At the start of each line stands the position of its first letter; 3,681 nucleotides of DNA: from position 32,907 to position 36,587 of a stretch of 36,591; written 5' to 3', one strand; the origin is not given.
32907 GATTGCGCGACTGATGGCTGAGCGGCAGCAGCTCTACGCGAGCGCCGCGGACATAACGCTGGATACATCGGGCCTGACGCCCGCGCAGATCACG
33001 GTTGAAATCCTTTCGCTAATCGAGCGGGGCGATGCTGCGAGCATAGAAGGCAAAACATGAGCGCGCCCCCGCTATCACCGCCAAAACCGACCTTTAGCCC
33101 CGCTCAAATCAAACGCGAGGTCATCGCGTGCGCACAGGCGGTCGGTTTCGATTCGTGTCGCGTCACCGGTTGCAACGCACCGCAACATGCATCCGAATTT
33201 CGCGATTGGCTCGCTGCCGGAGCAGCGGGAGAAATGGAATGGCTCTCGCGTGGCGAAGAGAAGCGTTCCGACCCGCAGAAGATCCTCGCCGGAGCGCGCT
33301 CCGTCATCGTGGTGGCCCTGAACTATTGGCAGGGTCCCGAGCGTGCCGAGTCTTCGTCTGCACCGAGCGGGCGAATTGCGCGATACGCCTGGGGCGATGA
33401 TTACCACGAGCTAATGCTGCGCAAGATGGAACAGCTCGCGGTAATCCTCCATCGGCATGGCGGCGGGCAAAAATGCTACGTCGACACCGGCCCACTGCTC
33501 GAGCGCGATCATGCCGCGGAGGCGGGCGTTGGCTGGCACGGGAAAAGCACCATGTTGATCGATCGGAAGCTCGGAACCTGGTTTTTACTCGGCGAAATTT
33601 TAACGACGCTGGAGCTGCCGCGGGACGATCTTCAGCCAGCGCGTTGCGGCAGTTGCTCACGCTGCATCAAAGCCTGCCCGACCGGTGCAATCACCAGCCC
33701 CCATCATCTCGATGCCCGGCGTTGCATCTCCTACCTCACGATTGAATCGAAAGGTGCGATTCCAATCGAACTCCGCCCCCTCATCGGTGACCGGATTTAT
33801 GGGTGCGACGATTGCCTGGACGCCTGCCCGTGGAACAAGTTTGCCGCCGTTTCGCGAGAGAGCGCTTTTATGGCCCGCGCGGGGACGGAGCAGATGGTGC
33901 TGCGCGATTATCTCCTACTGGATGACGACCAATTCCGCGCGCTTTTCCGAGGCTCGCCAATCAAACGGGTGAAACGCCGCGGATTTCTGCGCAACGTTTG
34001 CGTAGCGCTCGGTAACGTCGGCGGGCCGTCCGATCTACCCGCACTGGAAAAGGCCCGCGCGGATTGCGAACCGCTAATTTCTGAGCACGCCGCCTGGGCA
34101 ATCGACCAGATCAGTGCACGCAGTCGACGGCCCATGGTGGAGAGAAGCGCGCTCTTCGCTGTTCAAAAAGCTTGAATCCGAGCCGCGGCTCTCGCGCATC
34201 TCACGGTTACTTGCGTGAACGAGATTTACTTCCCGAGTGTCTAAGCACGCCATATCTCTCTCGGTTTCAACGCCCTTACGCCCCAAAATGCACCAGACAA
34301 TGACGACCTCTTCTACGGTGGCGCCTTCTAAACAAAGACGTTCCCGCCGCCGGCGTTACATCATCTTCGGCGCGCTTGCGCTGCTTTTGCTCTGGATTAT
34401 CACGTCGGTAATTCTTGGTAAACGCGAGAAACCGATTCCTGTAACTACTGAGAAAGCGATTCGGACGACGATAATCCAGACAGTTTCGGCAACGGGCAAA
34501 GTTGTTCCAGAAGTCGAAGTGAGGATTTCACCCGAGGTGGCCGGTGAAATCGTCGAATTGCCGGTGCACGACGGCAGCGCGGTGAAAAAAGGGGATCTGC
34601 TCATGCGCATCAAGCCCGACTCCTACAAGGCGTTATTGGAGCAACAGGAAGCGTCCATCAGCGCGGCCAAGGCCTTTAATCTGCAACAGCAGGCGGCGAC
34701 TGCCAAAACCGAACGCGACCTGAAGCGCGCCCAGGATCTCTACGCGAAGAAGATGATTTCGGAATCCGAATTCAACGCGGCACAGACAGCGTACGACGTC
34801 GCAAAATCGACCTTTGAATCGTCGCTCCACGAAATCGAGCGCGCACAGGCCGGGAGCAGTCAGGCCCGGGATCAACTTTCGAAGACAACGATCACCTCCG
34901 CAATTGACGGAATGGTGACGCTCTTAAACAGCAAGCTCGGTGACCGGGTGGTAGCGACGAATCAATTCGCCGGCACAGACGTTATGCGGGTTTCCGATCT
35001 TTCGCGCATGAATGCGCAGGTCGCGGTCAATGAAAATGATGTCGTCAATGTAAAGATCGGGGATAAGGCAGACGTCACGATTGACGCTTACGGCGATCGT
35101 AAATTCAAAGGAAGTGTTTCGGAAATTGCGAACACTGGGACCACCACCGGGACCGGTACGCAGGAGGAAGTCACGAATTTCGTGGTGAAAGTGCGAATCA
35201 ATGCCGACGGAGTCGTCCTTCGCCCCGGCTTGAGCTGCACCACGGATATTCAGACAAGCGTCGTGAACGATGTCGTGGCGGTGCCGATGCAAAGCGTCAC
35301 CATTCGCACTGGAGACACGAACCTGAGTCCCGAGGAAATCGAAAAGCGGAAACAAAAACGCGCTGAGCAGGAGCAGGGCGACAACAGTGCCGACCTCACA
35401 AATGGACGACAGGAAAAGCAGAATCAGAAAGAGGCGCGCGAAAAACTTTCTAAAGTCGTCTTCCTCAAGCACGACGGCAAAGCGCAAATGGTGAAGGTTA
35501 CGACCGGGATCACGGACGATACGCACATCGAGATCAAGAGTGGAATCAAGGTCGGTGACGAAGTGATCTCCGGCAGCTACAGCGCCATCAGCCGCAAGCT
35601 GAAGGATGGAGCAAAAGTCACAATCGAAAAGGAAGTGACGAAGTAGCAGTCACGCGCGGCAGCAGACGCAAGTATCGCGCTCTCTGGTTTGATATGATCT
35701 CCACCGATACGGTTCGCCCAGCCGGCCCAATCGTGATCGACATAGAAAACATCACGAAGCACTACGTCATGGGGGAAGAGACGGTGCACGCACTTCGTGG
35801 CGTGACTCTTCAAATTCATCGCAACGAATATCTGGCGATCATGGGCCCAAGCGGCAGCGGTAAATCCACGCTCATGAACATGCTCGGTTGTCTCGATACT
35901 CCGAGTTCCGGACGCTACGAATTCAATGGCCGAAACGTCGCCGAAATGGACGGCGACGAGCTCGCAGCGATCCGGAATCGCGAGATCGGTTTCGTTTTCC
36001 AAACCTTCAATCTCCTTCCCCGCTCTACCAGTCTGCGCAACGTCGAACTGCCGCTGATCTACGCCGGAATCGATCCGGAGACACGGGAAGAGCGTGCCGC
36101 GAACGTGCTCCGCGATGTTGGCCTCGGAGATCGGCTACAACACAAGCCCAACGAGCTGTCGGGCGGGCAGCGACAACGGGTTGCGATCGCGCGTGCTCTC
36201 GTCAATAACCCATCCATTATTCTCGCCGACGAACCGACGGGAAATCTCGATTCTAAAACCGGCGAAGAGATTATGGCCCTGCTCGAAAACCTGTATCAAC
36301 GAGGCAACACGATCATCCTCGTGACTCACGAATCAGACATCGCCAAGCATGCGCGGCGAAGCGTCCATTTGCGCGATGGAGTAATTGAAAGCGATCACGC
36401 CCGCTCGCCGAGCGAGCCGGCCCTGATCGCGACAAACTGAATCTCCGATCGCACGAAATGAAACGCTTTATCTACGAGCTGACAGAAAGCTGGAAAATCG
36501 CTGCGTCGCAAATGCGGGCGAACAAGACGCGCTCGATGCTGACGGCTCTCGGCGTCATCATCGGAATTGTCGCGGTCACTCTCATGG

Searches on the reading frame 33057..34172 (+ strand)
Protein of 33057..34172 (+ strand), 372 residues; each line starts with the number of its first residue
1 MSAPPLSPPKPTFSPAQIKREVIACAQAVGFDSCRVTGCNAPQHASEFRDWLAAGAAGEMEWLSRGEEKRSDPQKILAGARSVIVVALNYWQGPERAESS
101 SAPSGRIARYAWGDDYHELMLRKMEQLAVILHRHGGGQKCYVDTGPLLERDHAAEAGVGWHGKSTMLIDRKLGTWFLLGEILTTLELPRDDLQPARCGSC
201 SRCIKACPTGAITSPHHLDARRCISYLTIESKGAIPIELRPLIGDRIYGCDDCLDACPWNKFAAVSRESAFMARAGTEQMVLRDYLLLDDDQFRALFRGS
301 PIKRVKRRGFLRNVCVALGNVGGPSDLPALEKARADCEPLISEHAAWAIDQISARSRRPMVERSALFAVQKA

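Call 16: search_protein_families(library=pfam, proteins=[window:33057-34172:+], max_evalue=0.00001)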
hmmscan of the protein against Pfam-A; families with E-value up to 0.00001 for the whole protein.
window:33057-34172:+ (372 aa): 6 families
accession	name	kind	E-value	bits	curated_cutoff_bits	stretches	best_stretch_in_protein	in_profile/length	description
PF13484.11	Fer4_16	-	4.3e-23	82.3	30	1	196-260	1-66/66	4Fe-4S double cluster binding domain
PF08331.15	QueG_DUF1730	-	7.2e-21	74.3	25.1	1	70-144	1-77/77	Epoxyqueuosine reductase QueG, DUF1730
PF25160.1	LdpA_Fe-S-bd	-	7.1e-08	32.6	27.6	0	191-214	22-45/49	LdpA Fe-S cluster-binding domain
PF00037.32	Fer4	-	6.8e-06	26.1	21.1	0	194-213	5-24/24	4Fe-4S binding domain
PF13237.11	Fer4_10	-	7e-06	26.3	25.5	0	193-211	5-25/53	4Fe-4S dicluster domain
PF12838.12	Fer4_7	-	7.1e-06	26.8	27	0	196-260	1-51/52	4Fe-4S dicluster domain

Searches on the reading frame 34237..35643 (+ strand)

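Call 16: search_protein_families(library=pfam, proteins=[window:34237-35643:+], max_evalue=0.00001)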
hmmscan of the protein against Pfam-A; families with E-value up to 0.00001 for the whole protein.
window:34237-35643:+ (469 aa): 3 families
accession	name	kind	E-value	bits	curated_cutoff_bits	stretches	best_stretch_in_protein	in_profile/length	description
PF16576.10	HlyD_D23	-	1.1e-15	58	30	1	82-300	5-187/214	Barrel-sandwich domain of CusB or HlyD membrane-fusion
PF13437.12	HlyD_3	-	3.6e-12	47.4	22.2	1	218-331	1-106/106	HlyD family secretion protein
PF13533.13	Biotin_lipoyl_2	-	6.6e-09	35.8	29.8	1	95-125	1-31/32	Biotin-lipoyl like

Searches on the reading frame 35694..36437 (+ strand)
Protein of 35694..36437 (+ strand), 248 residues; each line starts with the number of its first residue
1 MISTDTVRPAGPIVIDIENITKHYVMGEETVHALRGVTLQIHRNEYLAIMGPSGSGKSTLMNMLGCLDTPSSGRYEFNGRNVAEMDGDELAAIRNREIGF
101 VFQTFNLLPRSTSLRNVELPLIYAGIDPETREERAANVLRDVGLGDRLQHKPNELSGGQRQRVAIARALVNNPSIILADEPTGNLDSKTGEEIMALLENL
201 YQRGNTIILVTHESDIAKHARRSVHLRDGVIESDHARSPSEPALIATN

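Call 80: search_protein_families(library=pfam, proteins=[window:35694-36437:+], max_evalue=0.0001)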
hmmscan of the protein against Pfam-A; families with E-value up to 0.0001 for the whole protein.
window:35694-36437:+ (248 aa): 4 families
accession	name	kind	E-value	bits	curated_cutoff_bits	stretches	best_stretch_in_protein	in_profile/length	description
PF00005.33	ABC_tran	-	9.9e-35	120.6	25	1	34-182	1-136/137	ABC transporter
PF02463.25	SMC_N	-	2.2e-06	27.7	40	0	142-225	135-210/220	RecF/RecN/SMC N terminal domain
PF13304.12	AAA_21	-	2.4e-06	28.3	27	0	139-213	222-299/304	AAA domain, putative AbiEii toxin, Type IV TA system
PF13555.12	AAA_29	-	3.8e-06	27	27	1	34-78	12-55/61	P-loop containing region of AAA domain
